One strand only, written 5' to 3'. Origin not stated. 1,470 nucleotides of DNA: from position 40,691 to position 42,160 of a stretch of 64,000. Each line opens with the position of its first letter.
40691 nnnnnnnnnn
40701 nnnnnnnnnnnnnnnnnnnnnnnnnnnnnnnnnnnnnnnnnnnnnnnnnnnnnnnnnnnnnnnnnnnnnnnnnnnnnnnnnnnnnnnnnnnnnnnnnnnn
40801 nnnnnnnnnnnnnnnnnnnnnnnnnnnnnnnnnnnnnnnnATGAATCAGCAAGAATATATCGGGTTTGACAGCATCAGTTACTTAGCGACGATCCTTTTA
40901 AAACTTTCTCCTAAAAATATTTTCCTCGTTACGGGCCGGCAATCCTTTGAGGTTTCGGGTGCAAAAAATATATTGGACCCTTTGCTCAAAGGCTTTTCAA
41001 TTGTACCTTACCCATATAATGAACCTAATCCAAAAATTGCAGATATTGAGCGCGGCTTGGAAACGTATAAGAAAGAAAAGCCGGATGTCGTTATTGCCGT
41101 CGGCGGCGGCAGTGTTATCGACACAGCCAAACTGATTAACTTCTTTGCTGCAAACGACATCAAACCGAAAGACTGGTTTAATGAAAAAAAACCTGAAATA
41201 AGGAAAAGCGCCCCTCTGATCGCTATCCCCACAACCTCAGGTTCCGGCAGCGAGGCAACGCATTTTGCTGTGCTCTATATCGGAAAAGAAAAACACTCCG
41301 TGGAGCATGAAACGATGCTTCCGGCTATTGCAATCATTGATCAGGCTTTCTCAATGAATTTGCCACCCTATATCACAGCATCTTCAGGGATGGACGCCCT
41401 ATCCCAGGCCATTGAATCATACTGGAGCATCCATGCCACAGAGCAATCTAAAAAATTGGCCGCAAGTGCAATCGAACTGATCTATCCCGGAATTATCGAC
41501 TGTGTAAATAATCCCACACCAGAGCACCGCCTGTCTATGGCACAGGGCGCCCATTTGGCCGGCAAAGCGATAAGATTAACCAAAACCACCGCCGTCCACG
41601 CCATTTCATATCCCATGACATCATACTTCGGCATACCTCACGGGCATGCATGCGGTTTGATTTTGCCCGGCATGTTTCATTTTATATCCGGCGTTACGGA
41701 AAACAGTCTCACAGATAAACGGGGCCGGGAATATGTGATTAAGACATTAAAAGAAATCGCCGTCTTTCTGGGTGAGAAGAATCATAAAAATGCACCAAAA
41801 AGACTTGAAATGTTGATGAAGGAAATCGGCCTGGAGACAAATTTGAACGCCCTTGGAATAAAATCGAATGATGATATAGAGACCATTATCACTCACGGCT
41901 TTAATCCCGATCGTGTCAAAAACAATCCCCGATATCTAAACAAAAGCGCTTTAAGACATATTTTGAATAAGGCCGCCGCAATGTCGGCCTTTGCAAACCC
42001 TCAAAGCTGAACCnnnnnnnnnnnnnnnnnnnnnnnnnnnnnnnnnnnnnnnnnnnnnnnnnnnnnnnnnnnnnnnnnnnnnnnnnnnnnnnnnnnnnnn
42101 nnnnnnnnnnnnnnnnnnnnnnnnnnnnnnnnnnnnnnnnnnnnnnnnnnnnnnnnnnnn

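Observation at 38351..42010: Phosphonate pathway head: cytidylyltransferase-PepM fusion, Ppd and an alcohol dehydrogenase instead of a transaminase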

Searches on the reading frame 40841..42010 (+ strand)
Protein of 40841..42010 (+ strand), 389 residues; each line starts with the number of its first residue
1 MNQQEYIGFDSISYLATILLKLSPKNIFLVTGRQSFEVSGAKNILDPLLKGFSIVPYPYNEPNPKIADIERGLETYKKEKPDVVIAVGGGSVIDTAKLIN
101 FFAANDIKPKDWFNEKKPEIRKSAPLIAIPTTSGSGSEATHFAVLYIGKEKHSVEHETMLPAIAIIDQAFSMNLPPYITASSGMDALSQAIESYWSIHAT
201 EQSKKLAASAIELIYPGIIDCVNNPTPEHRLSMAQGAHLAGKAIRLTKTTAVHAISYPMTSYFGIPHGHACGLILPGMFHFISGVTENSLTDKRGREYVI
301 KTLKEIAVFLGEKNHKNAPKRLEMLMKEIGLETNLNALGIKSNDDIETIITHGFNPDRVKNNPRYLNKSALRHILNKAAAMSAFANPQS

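Call 6: search_protein_families(library=pfam, proteins=[window:40841-42010:+])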
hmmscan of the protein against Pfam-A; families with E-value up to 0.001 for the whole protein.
window:40841-42010:+ (389 aa): 3 families
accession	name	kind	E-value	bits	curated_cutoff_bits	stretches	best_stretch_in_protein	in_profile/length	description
PF00465.25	Fe-ADH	-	1.3e-40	139.1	31.3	1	6-167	5-167/168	Iron-containing alcohol dehydrogenase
PF25137.1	ADH_Fe_C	-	1.2e-31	110.4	27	1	179-378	1-193/194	Fe-containing alcohol dehydrogenase family, C-terminal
PF13685.12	Fe-ADH_2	-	1.3e-11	45.1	28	1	7-101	2-95/149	Iron-containing alcohol dehydrogenase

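Call 7: search_protein_families(library=ncbifam, proteins=[window:40841-42010:+])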
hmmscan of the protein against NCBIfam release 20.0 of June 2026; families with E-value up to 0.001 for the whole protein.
window:40841-42010:+ (389 aa): 15 families
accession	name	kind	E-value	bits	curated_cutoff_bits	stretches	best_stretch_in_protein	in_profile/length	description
TIGR03405.1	Phn_Fe-ADH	equivalog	1e-58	198.9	423.7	1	59-361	57-351/355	iron-containing alcohol dehydrogenase PsrA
NF010378.0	PRK13805.1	equivalog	1.4e-52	178.6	951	1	6-378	466-863/872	bifunctional acetaldehyde-CoA/alcohol dehydrogenase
TIGR02638.1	lactal_redase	equivalog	3.5e-51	174.2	523.15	1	2-372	7-376/379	lactaldehyde reductase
NF041833.1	Fe_ADH_ErcA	equivalog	2.4e-47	161.9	550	1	8-378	14-381/382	alcohol dehydrogenase-like regulatory protein ErcA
NF007911.0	PRK10624.1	equivalog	2.9e-46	158.1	537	1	1-377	7-380/382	lactaldehyde reductase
NF053866.1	CholDhdGbsBBac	equivalog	1.7e-41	142.2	550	1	9-378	22-390/392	choline dehydrogenase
NF058672.1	4HyButDHCUPNE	equivalog_domain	1.1e-39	136.8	500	1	11-378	16-377/378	4-hydroxybutyrate dehydrogenase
NF050025.1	SulfAcetaldRedSarD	equivalog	9e-36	123.5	700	1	10-377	16-383/385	sulfoacetaldehyde reductase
NF011998.0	PRK15454.1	equivalog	1.4e-34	119.5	556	1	49-342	75-359/395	ethanolamine utilization ethanol dehydrogenase EutG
NF007363.0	PRK09860.1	equivalog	5e-34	118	581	1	53-294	61-304/383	L-threonine dehydrogenase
TIGR04266.1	NDMA_methanol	equivalog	1.8e-19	69.9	625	1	50-281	64-302/420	NDMA-dependent methanol dehydrogenase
NF011717.0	PRK15138.1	equivalog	2.8e-17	62.9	645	1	27-280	32-294/387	alcohol dehydrogenase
NF041822.1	daptide_DH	equivalog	9.6e-16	57.6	300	1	79-202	53-183/363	daptide-type RiPP biosynthesis dehydogenase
NF006941.0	PRK09423.1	subfamily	1.2e-10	40.8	336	1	66-103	70-107/367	glycerol dehydrogenase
NF002022.0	PRK00843.1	equivalog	8.8e-10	38.1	413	1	6-101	15-108/350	NAD(P)-dependent glycerol-1-phosphate dehydrogenase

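Call 15: find_homologous_proteins(query=window:40841-42010:+)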
Query window:40841-42010:+ (389 aa): 5842 proteins with E <= 0.001 among 8000 candidates; the best 120 are listed.
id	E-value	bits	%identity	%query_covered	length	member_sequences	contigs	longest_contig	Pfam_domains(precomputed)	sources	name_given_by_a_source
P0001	1.3e-257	872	100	100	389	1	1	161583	PF13685.13,PF25137.1,PF00465.26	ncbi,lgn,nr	ncbi:MAG: phosphonoacetaldehyde reductase [Deltaproteobacteria bacterium]|nr:phosphonoacetaldehyde r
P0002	1.5e-194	664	77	100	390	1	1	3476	PF13685.13,PF25137.1,PF00465.26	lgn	-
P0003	1.3e-183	628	73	97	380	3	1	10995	PF13685.13,PF25137.1,PF00465.26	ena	-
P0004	9.6e-177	606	70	99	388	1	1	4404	PF13685.13,PF25137.1,PF00465.26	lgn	-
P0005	3.1e-174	597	69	97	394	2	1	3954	PF13685.13,PF25137.1,PF00465.26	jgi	-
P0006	4.2e-173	594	69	99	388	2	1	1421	PF13685.13,PF25137.1,PF00465.26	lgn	-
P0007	1.2e-170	586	68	97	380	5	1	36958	PF13685.13,PF25137.1,PF00465.26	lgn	-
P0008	8.2e-170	583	68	96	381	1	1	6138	PF13685.13,PF25137.1,PF00465.26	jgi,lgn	-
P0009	5.1e-165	567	67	96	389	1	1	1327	PF13685.13,PF25137.1,PF00465.26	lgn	-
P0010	1.6e-164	565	66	98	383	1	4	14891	PF13685.13,PF25137.1,PF00465.26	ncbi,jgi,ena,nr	ncbi:MAG TPA: phosphonoacetaldehyde reductase [Paludibacter sp.]|nr:phosphonoacetaldehyde reductase 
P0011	2.3e-162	558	67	95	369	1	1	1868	PF13685.13,PF25137.1,PF00465.26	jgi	jgi:alcohol dehydrogenase class IV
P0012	6.0e-152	524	62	97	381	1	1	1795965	PF13685.13,PF25137.1,PF00465.26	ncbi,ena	-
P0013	9.1e-138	477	59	99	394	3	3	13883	PF13685.13,PF25137.1,PF00465.26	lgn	-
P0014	7.7e-128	445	56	96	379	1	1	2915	PF13685.13,PF25137.1,PF00465.26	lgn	-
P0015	1.0e-127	444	56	96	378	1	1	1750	PF13685.13,PF25137.1,PF00465.26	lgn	-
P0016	1.1e-127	444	54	96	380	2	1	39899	PF13685.13,PF25137.1,PF00465.26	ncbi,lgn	-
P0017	1.7e-127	444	56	96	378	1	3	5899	PF13685.13,PF25137.1,PF00465.26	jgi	-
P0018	8.5e-127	441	54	97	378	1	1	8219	PF13685.13,PF25137.1,PF00465.26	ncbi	-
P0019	1.6e-126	440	54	97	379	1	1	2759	PF13685.13,PF25137.1,PF00465.26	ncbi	-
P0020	4.4e-126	439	54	97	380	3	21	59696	PF13685.13,PF25137.1,PF00465.26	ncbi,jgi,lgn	-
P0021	1.2e-125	438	54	96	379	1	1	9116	PF13685.13,PF25137.1,PF00465.26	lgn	-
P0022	1.6e-125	437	55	96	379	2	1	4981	PF13685.13,PF25137.1,PF00465.26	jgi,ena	-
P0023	2.7e-125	436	55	96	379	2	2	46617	PF13685.13,PF25137.1,PF00465.26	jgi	-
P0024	4.1e-125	436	54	96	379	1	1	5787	PF13685.13,PF25137.1,PF00465.26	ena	-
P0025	1.4e-124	434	55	96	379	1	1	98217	PF13685.13,PF25137.1,PF00465.26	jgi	jgi:alcohol dehydrogenase class IV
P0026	2.1e-124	433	55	97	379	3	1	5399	PF13685.13,PF25137.1,PF00465.26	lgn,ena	-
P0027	1.4e-123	431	54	96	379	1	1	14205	PF13685.13,PF25137.1,PF00465.26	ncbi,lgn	-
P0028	3.9e-123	429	54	97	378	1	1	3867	PF13685.13,PF25137.1,PF00465.26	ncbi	-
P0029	4.0e-123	429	55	96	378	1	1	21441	PF13685.13,PF25137.1,PF00465.26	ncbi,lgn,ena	-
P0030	4.4e-123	429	57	96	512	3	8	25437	PF13685.13,PF01467.33,PF25137.1,PF00465.26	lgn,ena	-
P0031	8.5e-123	428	55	97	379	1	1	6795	PF13685.13,PF25137.1,PF00465.26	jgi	-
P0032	9.1e-123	428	54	96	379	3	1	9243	PF13685.13,PF25137.1,PF00465.26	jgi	-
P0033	2.0e-122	427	54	96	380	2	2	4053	PF13685.13,PF25137.1,PF00465.26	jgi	-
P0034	3.2e-122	426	55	97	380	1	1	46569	PF13685.13,PF25137.1,PF00465.26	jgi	jgi:alcohol dehydrogenase class IV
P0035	3.4e-122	426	55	97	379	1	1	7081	PF13685.13,PF25137.1,PF00465.26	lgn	-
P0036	6.5e-122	425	56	96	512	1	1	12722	PF13685.13,PF01467.33,PF25137.1,PF00465.26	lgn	-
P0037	8.3e-122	425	53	97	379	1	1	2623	PF13685.13,PF25137.1,PF00465.26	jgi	jgi:alcohol dehydrogenase class IV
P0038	8.4e-122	425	53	96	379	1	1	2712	PF13685.13,PF25137.1,PF00465.26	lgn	-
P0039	1.2e-121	424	54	96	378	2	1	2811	PF13685.13,PF25137.1,PF00465.26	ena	-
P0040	1.3e-121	424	54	96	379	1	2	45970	PF13685.13,PF25137.1,PF00465.26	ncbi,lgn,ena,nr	ncbi:MAG: phosphonoacetaldehyde reductase [Planctomycetes bacterium]|nr:phosphonoacetaldehyde reduct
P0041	1.8e-121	424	55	97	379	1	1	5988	PF13685.13,PF25137.1,PF00465.26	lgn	-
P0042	1.8e-121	424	53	96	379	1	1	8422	PF13685.13,PF25137.1,PF00465.26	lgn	-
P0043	2.0e-121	424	55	96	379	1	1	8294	PF13685.13,PF25137.1,PF00465.26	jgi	jgi:alcohol dehydrogenase class IV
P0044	2.1e-121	424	54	96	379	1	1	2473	PF13685.13,PF25137.1,PF00465.26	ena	-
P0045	2.3e-121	423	55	96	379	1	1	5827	PF13685.13,PF25137.1,PF00465.26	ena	-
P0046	2.5e-121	423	54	97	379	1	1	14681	PF13685.13,PF25137.1,PF00465.26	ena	-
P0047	2.6e-121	423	56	96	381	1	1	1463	PF13685.13,PF25137.1,PF00465.26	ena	-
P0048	3.2e-121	423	53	96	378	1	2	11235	PF13685.13,PF25137.1,PF00465.26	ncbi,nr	ncbi:MAG: phosphonoacetaldehyde reductase [Candidatus Aenigmarchaeota archaeon]|nr:phosphonoacetalde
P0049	3.5e-121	423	55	97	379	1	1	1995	PF13685.13,PF25137.1,PF00465.26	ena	-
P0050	4.8e-121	422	53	96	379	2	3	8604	PF13685.13,PF25137.1,PF00465.26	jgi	-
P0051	6.8e-121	422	53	96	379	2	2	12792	PF13685.13,PF25137.1,PF00465.26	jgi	jgi:alcohol dehydrogenase class IV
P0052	7.2e-121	422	53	96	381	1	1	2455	PF13685.13,PF25137.1,PF00465.26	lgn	-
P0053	1.1e-120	421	55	97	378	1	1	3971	PF13685.13,PF25137.1,PF00465.26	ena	-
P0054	1.2e-120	421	53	97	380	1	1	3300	PF13685.13,PF25137.1,PF00465.26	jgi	-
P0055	1.2e-120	421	54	96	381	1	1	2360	PF13685.13,PF25137.1,PF00465.26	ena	-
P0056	1.4e-120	421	55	97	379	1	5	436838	PF13685.13,PF25137.1,PF00465.26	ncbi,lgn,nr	ncbi:phosphonoacetaldehyde reductase [Candidatus Woesearchaeota archaeon]|nr:phosphonoacetaldehyde r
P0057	1.6e-120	421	54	97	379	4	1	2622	PF13685.13,PF25137.1,PF00465.26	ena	-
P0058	2.7e-120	420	53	96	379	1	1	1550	PF13685.13,PF25137.1,PF00465.26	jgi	jgi:alcohol dehydrogenase class IV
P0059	3.8e-120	419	54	96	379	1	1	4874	PF13685.13,PF25137.1,PF00465.26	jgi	-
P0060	4.2e-120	419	54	96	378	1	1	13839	PF13685.13,PF25137.1,PF00465.26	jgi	-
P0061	4.6e-120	419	53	97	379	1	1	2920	PF13685.13,PF25137.1,PF00465.26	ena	-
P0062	5.1e-120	419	54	96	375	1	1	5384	PF13685.13,PF25137.1,PF00465.26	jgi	-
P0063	5.6e-120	419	53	96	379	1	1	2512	PF13685.13,PF25137.1,PF00465.26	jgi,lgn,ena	-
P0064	5.7e-120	419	53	97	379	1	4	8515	PF13685.13,PF25137.1,PF00465.26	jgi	-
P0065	8.9e-120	418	55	97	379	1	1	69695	PF13685.13,PF25137.1,PF00465.26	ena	-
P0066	9.1e-120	418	51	96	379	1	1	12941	PF13685.13,PF25137.1,PF00465.26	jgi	jgi:alcohol dehydrogenase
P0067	1.1e-119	418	55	97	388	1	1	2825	PF13685.13,PF25137.1,PF00465.26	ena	-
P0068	1.2e-119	418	52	96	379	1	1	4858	PF13685.13,PF25137.1,PF00465.26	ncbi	-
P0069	1.2e-119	418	55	96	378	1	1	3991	PF13685.13,PF25137.1,PF00465.26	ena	-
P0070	1.2e-119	418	53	96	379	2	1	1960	PF13685.13,PF25137.1,PF00465.26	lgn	-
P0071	1.6e-119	417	54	96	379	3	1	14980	PF13685.13,PF25137.1,PF00465.26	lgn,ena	-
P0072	1.8e-119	417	56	96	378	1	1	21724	PF13685.13,PF25137.1,PF00465.26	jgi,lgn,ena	-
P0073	2.0e-119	417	53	96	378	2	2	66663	PF13685.13,PF25137.1,PF00465.26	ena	-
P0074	2.4e-119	417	52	97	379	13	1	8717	PF13685.13,PF25137.1,PF00465.26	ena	-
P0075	2.6e-119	417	53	97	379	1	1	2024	PF13685.13,PF25137.1,PF00465.26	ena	-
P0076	4.2e-119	416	56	97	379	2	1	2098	PF13685.13,PF25137.1,PF00465.26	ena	-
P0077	5.3e-119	416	54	96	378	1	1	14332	PF13685.13,PF25137.1,PF00465.26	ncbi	-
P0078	5.6e-119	416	54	96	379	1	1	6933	PF13685.13,PF25137.1,PF00465.26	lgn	-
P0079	6.5e-119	415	53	96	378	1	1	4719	PF13685.13,PF25137.1,PF00465.26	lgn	-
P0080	8.0e-119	415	55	96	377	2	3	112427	PF13685.13,PF25137.1,PF00465.26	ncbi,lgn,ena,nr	ncbi:MAG: phosphonoacetaldehyde reductase [Planctomycetes bacterium]|nr:phosphonoacetaldehyde reduct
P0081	8.1e-119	415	55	97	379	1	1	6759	PF13685.13,PF25137.1,PF00465.26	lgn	-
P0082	1.3e-118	414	54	97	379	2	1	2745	PF13685.13,PF25137.1,PF00465.26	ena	-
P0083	1.5e-118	414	52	97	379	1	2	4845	PF13685.13,PF25137.1,PF00465.26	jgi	-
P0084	1.5e-118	414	55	97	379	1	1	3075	PF13685.13,PF25137.1,PF00465.26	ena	-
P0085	1.6e-118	414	54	97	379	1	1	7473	PF13685.13,PF25137.1,PF00465.26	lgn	-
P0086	1.9e-118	414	54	92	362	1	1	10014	PF13685.13,PF25137.1,PF00465.26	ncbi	-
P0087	2.0e-118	414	53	96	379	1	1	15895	PF13685.13,PF25137.1,PF00465.26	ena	-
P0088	2.0e-118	414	52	97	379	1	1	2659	PF13685.13,PF25137.1,PF00465.26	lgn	-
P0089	2.1e-118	414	54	97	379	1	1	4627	PF13685.13,PF25137.1,PF00465.26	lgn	-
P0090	2.1e-118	414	53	96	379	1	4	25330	PF13685.13,PF25137.1,PF00465.26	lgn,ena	-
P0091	2.8e-118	413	54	96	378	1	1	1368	PF13685.13,PF25137.1,PF00465.26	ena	-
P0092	5.2e-118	412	54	97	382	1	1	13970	PF13685.13,PF25137.1,PF00465.26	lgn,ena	-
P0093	5.3e-118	412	52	96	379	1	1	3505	PF13685.13,PF25137.1,PF00465.26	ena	-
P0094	7.8e-118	412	54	96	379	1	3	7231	PF13685.13,PF25137.1,PF00465.26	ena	-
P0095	8.2e-118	412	51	96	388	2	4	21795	PF13685.13,PF25137.1,PF00465.26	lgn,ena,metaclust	metaclust:\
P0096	9.5e-118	412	53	97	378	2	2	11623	PF13685.13,PF25137.1,PF00465.26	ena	-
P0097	1.4e-117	411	54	96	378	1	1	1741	PF13685.13,PF25137.1,PF00465.26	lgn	-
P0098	1.5e-117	411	53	97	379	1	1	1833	PF13685.13,PF25137.1,PF00465.26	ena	-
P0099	1.6e-117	411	52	96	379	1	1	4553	PF13685.13,PF25137.1,PF00465.26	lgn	-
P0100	2.0e-117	410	53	96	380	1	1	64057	PF13685.13,PF25137.1,PF00465.26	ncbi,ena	-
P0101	2.2e-117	410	53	96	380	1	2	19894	PF13685.13,PF25137.1,PF00465.26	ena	-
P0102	2.4e-117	410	54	97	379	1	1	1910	PF13685.13,PF25137.1,PF00465.26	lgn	-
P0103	2.6e-117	410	53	97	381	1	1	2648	PF13685.13,PF25137.1,PF00465.26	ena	-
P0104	2.8e-117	410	53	96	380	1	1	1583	PF13685.13,PF25137.1,PF00465.26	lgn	-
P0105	2.9e-117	410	53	96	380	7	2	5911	PF13685.13,PF25137.1,PF00465.26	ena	-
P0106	3.1e-117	410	52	96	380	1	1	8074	PF13685.13,PF25137.1,PF00465.26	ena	-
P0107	5.1e-117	409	53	96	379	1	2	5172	PF13685.13,PF25137.1,PF00465.26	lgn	-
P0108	5.8e-117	409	53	97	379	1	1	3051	PF13685.13,PF25137.1,PF00465.26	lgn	-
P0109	6.1e-117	409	52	96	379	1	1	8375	PF13685.13,PF25137.1,PF00465.26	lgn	-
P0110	8.0e-117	408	52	96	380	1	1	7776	PF13685.13,PF25137.1,PF00465.26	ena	-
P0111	8.3e-117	408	52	96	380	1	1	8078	PF13685.13,PF25137.1,PF00465.26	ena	-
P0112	8.7e-117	408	52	96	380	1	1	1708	PF13685.13,PF25137.1,PF00465.26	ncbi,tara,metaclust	tara:strand:+ start:182 stop:1324 length:1143 start_codon:yes stop_codon:yes gene_type:complete|meta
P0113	8.9e-117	408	53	97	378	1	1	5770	PF13685.13,PF25137.1,PF00465.26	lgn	-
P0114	9.2e-117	408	53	96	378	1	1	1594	PF13685.13,PF25137.1,PF00465.26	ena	-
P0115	9.3e-117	408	51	96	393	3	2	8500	PF13685.13,PF25137.1,PF00465.26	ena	-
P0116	1.7e-116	407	52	96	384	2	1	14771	PF13685.13,PF25137.1,PF00465.26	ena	-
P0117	3.5e-116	406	53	96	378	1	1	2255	PF13685.13,PF25137.1,PF00465.26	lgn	-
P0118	3.5e-116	406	52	96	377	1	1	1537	PF13685.13,PF25137.1,PF00465.26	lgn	-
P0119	4.7e-116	406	53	97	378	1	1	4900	PF13685.13,PF25137.1,PF00465.26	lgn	-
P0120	5.7e-116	406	53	96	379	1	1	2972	PF13685.13,PF25137.1,PF00465.26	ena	-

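Call 17: search_solved_structures(query=window:40841-42010:+, max_evalue=1e-20)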
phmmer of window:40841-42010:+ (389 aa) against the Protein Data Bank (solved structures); distinct sequences matched with E-value up to 1e-20: 30.
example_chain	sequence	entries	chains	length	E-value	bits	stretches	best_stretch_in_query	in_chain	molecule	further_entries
6jko_A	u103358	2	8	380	1.5e-41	145.9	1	40-277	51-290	Methanol dehydrogenase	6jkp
8zrl_A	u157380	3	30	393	1.2e-37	133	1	7-368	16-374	NAD-dependent methanol dehydrogenase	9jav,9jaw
1vhd_A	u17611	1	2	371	2.7e-37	131.9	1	20-283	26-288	alcohol dehydrogenase, iron-containing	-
1o2d_A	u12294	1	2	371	4.3e-37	131.3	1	20-283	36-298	Alcohol dehydrogenase, iron-containing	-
8zwd_B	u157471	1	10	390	3.9e-34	121.5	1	7-377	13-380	NAD(P)-dependent methanol dehydrogenase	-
3owo_A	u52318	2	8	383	1.8e-33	119.4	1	37-369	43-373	Alcohol dehydrogenase 2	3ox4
8uhw_A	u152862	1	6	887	2e-32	115.9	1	23-373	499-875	Aldehyde-alcohol dehydrogenase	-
13he_A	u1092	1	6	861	2e-32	115.9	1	23-373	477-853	Aldehyde-alcohol dehydrogenase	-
3zdr_A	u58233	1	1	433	2.5e-32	115.6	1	60-374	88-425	ALCOHOL DEHYDROGENASE DOMAIN OF THE BIFUNCTIONAL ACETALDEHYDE DEHYDROGENASE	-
4fr2_A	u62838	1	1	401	5e-29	104.7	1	49-371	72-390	1,3-propanediol dehydrogenase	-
9jx4_A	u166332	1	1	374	9.9e-29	103.7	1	26-279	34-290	Aldehyde-alcohol dehydrogenase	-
7qnj_AAA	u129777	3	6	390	1.4e-28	103.2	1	25-364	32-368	Lactaldehyde reductase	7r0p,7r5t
7qlg_AAA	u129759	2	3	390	2.8e-28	102.2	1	25-364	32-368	Lactaldehyde reductase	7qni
7qls_AAA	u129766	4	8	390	3.4e-28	102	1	25-364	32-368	Lactaldehyde reductase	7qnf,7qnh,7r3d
7qlq_AAA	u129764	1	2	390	4.4e-28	101.6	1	25-364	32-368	Lactaldehyde reductase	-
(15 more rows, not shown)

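Call 19: find_encoding_contigs(protein=P0001, flank=10000, max_places=3)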
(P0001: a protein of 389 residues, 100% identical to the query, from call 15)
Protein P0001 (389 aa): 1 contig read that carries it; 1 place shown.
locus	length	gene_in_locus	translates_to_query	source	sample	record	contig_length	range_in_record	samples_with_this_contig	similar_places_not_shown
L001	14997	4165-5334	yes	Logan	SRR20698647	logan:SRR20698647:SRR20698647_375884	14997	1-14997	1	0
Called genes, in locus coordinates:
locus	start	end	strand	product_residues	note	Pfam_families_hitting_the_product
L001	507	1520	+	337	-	PF00753:Lactamase_B, PF23023:Anti-Pycsar_Apyc1 (weak), PF12706:Lactamase_B_2 (weak)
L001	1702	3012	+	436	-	PF01467:CTP_transf_like, PF13714:PEP_mutase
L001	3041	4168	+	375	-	PF02776:TPP_enzyme_N, PF02775:TPP_enzyme_C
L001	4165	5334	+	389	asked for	PF00465:Fe-ADH, PF13685:Fe-ADH_2, PF25137:ADH_Fe_C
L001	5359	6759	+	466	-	PF01943:Polysacc_synt, PF13440:Polysacc_synt_3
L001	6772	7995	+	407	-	PF04464:Glyphos_transf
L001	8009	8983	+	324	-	PF00535:Glycos_transf_2, PF10111:Glyco_tranf_2_2 (weak), PF13641:Glyco_tranf_2_3 (weak)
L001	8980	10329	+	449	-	PF04932:Wzy_C (weak)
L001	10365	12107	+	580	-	PF16126:DUF4838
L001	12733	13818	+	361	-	PF05598:DUF772, PF01609:DDE_Tnp_1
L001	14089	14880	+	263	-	PF13649:Methyltransf_25, PF13847:Methyltransf_31, PF08241:Methyltransf_11, PF08242:Methyltransf_12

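Call 20: find_encoding_contigs(protein=P0007, flank=10000, max_places=2)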
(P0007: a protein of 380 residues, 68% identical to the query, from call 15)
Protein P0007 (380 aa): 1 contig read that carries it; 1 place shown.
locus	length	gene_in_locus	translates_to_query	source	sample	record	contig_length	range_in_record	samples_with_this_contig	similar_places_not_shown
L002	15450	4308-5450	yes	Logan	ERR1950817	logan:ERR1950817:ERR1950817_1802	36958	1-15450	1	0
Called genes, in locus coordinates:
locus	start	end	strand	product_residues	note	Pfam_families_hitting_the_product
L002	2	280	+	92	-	?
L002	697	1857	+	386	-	PF00155:Aminotran_1_2 (weak), PF01041:DegT_DnrJ_EryC1, PF01212:Beta_elim_lyase (faint)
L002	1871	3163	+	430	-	PF01467:CTP_transf_like, PF13714:PEP_mutase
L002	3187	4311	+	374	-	PF02776:TPP_enzyme_N, PF02775:TPP_enzyme_C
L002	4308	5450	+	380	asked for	PF00465:Fe-ADH, PF13685:Fe-ADH_2, PF25137:ADH_Fe_C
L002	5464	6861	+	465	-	PF01943:Polysacc_synt, PF13440:Polysacc_synt_3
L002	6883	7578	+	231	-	PF04991:LicD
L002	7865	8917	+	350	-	PF00534:Glycos_transf_1, PF13692:Glyco_trans_1_4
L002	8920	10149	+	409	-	PF13439:Glyco_transf_4, PF13579:Glyco_trans_4_4, PF00534:Glycos_transf_1, PF13692:Glyco_trans_1_4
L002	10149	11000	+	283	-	PF01370:Epimerase, PF04321:RmlD_sub_bind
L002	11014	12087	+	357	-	PF01073:3Beta_HSD (faint), PF01370:Epimerase, PF02719:Polysacc_synt_2, PF04321:RmlD_sub_bind (weak), PF07993:NAD_binding_4 (weak), PF16363:GDP_Man_Dehyd (weak)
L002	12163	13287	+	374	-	PF02350:Epimerase_2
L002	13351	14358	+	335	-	PF01073:3Beta_HSD, PF01370:Epimerase, PF04321:RmlD_sub_bind, PF05368:NmrA, PF16363:GDP_Man_Dehyd, PF13460:NAD_binding_10, PF02719:Polysacc_synt_2, PF07993:NAD_binding_4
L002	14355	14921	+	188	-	PF02397:Bac_transf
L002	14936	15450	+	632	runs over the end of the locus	PF13727:CoA_binding_3, PF02629:CoA_binding (faint), PF17836:PglD_N (faint), PF01073:3Beta_HSD (weak), PF01370:Epimerase, PF02719:Polysacc_synt_2, PF04321:RmlD_sub_bind, PF16363:GDP_Man_Dehyd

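Call 21: find_encoding_contigs(protein=P0012, flank=10000, max_places=2)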
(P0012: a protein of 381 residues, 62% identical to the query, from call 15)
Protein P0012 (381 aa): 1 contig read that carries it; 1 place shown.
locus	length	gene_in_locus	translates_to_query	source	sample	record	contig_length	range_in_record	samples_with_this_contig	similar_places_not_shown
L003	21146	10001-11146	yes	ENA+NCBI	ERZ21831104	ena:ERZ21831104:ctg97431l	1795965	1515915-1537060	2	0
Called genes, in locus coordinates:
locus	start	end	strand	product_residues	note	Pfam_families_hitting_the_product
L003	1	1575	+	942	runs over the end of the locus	PF02563:Poly_export, PF10531:SLBB (weak), PF22461:SLBB_2, PF10531:SLBB, PF22461:SLBB_2, PF10531:SLBB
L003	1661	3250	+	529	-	PF14052:Caps_assemb_Wzi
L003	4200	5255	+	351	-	PF01073:3Beta_HSD, PF01370:Epimerase, PF02719:Polysacc_synt_2, PF04321:RmlD_sub_bind, PF07993:NAD_binding_4 (weak), PF16363:GDP_Man_Dehyd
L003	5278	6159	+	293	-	PF00483:NTP_transferase, PF12804:NTP_transf_3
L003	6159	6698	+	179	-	PF00908:dTDP_sugar_isom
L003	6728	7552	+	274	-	PF01370:Epimerase, PF02719:Polysacc_synt_2, PF04321:RmlD_sub_bind, PF07993:NAD_binding_4, PF16363:GDP_Man_Dehyd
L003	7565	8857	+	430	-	PF01467:CTP_transf_like, PF13714:PEP_mutase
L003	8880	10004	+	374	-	PF02776:TPP_enzyme_N, PF02775:TPP_enzyme_C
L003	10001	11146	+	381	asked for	PF00465:Fe-ADH, PF13685:Fe-ADH_2 (weak), PF25137:ADH_Fe_C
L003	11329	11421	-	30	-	-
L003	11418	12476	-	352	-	PF05598:DUF772, PF01609:DDE_Tnp_1, PF13359:DDE_Tnp_4 (weak)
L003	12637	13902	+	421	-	PF01943:Polysacc_synt, PF13440:Polysacc_synt_3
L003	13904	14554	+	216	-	PF00117:GATase, PF07722:Peptidase_C26 (weak)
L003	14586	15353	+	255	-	PF00977:His_biosynth, PF01207:Dus (faint), PF03060:NMO (faint)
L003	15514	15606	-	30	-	-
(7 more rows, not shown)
